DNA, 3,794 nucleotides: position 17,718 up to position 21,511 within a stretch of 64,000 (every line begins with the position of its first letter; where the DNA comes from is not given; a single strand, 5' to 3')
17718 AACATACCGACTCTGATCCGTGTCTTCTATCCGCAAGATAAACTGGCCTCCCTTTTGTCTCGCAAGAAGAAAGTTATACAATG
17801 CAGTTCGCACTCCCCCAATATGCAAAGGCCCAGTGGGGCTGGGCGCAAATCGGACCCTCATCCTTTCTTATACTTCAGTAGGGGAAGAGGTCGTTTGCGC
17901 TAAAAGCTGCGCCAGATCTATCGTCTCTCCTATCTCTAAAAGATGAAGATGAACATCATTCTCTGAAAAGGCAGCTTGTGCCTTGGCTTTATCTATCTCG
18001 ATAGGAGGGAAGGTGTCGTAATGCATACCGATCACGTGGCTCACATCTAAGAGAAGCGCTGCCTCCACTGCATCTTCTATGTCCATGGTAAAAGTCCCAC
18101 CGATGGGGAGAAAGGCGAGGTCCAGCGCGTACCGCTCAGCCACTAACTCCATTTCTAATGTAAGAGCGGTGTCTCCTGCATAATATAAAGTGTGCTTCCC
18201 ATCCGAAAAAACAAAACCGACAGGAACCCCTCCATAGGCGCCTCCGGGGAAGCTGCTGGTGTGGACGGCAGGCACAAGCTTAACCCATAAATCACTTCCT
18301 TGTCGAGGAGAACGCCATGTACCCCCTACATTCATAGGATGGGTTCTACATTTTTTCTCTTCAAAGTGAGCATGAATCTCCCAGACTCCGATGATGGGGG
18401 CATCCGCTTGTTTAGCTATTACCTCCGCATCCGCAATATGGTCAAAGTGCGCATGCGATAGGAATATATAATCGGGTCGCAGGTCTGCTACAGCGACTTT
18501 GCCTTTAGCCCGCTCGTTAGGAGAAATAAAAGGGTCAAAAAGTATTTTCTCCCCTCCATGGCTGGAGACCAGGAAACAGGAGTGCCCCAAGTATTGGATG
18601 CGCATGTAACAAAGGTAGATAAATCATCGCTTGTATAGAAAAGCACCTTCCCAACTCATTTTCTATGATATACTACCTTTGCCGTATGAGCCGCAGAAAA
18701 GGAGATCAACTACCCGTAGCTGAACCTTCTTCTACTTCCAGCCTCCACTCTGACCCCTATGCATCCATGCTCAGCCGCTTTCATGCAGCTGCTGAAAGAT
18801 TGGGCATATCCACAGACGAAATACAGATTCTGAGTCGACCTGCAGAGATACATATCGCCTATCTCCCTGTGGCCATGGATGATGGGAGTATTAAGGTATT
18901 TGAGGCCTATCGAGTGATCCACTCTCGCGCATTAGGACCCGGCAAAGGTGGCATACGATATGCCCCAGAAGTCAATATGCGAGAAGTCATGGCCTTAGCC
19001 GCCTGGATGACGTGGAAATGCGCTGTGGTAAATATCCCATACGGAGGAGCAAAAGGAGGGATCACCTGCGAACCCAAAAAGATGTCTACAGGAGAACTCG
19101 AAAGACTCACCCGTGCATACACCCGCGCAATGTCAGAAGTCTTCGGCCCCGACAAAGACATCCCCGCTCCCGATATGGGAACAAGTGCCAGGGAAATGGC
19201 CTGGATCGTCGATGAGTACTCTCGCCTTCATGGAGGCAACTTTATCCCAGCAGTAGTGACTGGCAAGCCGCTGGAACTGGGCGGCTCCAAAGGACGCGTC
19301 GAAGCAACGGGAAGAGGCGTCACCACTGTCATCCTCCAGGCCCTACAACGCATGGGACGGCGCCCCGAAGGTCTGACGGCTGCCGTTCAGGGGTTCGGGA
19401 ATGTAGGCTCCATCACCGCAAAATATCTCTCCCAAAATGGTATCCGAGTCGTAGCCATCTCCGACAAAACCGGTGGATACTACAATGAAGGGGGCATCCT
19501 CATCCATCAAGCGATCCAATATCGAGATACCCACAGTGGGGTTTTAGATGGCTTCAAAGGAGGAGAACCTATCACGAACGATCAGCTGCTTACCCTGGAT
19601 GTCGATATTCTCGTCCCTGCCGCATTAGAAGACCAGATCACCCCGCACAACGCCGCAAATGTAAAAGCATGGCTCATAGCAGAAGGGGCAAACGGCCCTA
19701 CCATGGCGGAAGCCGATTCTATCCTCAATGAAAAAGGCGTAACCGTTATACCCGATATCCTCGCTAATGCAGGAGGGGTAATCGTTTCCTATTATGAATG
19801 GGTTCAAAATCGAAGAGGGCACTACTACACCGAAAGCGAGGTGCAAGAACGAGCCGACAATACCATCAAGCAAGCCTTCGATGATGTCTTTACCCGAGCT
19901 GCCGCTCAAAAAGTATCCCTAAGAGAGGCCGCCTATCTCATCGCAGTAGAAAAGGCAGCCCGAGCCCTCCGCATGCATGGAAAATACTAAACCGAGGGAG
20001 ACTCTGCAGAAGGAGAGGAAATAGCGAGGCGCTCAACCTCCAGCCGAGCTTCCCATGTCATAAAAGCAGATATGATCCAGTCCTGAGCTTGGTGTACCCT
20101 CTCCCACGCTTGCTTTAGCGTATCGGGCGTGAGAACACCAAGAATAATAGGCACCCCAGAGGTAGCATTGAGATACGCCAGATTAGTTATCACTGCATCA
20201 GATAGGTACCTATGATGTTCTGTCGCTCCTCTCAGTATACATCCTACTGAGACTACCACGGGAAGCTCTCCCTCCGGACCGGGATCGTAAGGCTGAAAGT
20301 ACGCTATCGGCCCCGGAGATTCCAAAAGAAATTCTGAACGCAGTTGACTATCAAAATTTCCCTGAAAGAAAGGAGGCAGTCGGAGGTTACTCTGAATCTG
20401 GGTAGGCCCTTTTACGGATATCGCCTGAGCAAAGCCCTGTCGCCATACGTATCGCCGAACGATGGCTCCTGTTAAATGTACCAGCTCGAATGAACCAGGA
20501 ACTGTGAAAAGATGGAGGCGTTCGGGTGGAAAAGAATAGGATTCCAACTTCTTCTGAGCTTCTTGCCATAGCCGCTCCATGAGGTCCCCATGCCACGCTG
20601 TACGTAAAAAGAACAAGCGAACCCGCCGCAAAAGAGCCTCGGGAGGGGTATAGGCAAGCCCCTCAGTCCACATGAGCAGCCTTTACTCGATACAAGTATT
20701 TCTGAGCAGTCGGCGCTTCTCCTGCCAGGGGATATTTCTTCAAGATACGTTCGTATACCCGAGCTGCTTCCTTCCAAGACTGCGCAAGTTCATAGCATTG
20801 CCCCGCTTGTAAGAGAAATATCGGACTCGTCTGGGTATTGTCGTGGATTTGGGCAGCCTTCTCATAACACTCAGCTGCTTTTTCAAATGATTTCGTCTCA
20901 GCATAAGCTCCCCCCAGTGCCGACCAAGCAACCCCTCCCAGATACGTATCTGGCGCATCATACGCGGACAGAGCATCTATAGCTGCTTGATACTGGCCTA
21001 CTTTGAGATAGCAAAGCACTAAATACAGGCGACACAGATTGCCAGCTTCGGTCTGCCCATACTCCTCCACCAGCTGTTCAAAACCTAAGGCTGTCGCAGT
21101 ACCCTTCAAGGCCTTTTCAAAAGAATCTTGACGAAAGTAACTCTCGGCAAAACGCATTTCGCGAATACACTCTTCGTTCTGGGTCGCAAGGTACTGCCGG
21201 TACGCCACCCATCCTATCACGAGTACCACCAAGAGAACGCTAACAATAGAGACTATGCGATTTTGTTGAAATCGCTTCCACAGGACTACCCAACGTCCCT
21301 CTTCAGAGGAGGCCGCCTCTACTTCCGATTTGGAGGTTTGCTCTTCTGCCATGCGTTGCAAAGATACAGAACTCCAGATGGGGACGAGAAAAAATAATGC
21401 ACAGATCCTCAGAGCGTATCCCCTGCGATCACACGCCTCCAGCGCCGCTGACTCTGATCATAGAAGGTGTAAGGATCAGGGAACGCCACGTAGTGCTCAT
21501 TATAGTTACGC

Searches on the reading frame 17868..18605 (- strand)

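Call 14: search_protein_families(library=pfam, proteins=[window:17868-18605:-], max_evalue=0.001)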
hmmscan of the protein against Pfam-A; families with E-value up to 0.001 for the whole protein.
window:17868-18605:- (245 aa): 3 families
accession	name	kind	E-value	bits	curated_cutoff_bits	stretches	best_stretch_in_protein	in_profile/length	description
PF12706.13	Lactamase_B_2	-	3.7e-25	89.2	27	1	20-196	2-200/200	Beta-lactamase superfamily domain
PF13483.12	Lactamase_B_3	-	4.9e-25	88.8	24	1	2-195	1-160/160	Beta-lactamase superfamily domain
PF00753.33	Lactamase_B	-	3.3e-20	73.3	22.7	1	7-178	5-173/196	Metallo-beta-lactamase superfamily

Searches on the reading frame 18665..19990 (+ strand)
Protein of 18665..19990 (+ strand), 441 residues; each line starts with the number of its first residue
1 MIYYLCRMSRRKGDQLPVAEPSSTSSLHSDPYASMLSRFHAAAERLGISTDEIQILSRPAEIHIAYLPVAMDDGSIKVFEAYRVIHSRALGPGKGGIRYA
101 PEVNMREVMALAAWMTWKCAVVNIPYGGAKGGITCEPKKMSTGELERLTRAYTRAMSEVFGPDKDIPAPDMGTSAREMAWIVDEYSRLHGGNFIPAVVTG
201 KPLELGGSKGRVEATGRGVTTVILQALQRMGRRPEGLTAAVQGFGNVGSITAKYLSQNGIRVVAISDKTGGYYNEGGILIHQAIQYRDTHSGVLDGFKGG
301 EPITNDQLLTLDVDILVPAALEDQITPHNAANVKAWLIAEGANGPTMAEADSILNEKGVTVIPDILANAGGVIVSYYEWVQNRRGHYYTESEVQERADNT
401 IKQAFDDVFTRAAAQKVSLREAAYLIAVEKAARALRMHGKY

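Call 14: search_protein_families(library=pfam, proteins=[window:18665-19990:+], max_evalue=0.001)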
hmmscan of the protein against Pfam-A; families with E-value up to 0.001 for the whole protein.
window:18665-19990:+ (441 aa): 2 families
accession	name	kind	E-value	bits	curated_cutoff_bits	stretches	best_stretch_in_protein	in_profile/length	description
PF00208.27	ELFV_dehydrog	-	8.3e-71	238.9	23.4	1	206-439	1-241/241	Glutamate/Leucine/Phenylalanine/Valine dehydrogenase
PF02812.23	ELFV_dehydrog_N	-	5.5e-56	188.2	25.3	1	61-186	3-128/129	Glu/Leu/Phe/Val dehydrogenase, dimerisation domain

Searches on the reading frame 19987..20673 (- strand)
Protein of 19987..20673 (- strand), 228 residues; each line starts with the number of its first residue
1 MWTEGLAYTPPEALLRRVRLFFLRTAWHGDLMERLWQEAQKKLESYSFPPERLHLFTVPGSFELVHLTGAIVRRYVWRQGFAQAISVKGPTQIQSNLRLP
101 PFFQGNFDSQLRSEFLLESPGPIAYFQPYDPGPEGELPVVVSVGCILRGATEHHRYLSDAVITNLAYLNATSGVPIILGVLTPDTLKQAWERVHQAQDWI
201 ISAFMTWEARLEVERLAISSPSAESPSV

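Call 14: search_protein_families(library=pfam, proteins=[window:19987-20673:-], max_evalue=0.001)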
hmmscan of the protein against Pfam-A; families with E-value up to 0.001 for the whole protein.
window:19987-20673:- (228 aa): 1 family
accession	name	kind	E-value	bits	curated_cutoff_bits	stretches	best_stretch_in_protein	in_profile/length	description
PF00885.24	DMRL_synthase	-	9.2e-24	84.4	26.7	2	139-204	62-132/139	6,7-dimethyl-8-ribityllumazine synthase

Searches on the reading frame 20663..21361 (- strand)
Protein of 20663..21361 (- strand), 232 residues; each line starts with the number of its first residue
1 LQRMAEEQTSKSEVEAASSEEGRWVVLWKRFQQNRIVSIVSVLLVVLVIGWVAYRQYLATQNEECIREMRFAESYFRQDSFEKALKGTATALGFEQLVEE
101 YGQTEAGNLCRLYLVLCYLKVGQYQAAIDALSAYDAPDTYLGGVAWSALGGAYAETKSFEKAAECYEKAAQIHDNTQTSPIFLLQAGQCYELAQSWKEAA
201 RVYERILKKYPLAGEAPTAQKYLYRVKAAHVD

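Call 14: search_protein_families(library=pfam, proteins=[window:20663-21361:-], max_evalue=0.001)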
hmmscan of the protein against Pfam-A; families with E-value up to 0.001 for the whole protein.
window:20663-21361:- (232 aa): 13 families
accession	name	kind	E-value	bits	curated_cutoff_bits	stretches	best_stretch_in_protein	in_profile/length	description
PF07719.23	TPR_2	-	4.9e-12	45.4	27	1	145-173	3-31/34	Tetratricopeptide repeat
PF13428.12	TPR_14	-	1e-10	41.6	23.5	0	183-215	4-36/44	Tetratricopeptide repeat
PF00515.34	TPR_1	-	5e-09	36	27.8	1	145-173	3-31/34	Tetratricopeptide repeat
PF13174.12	TPR_6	-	8.1e-08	32.9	26.3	1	183-211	3-31/33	Tetratricopeptide repeat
PF13424.12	TPR_12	-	1.1e-06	29.1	30.1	1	145-208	5-73/77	Tetratricopeptide repeat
PF13176.12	TPR_7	-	1.7e-06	28.1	27.9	0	145-173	1-29/36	Tetratricopeptide repeat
PF13432.12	TPR_16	-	5.4e-06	27.2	32.7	0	118-172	7-60/65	Tetratricopeptide repeat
PF14559.12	TPR_19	-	1.3e-05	25.8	25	0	157-211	5-56/68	Tetratricopeptide repeat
PF12895.13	ANAPC3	-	8.7e-05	23.2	27.2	0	60-132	18-80/82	Anaphase-promoting complex, cyclosome, subunit 3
PF13181.12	TPR_8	-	9.7e-05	22.7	25.7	0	145-172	3-30/34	Tetratricopeptide repeat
PF09976.15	TPR_21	-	0.00027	21.2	25.5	0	34-166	8-136/193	Tetratricopeptide repeat-like domain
PF23241.1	HAT_PRP39_C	-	0.00046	20.7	33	0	153-215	68-128/139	PRP39 C-terminal HAT repeat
PF25063.1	ARM_TT21_C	-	0.00093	19.6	35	0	101-211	86-195/209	Tetratricopeptide repeat protein 21 C-terminal ARM domain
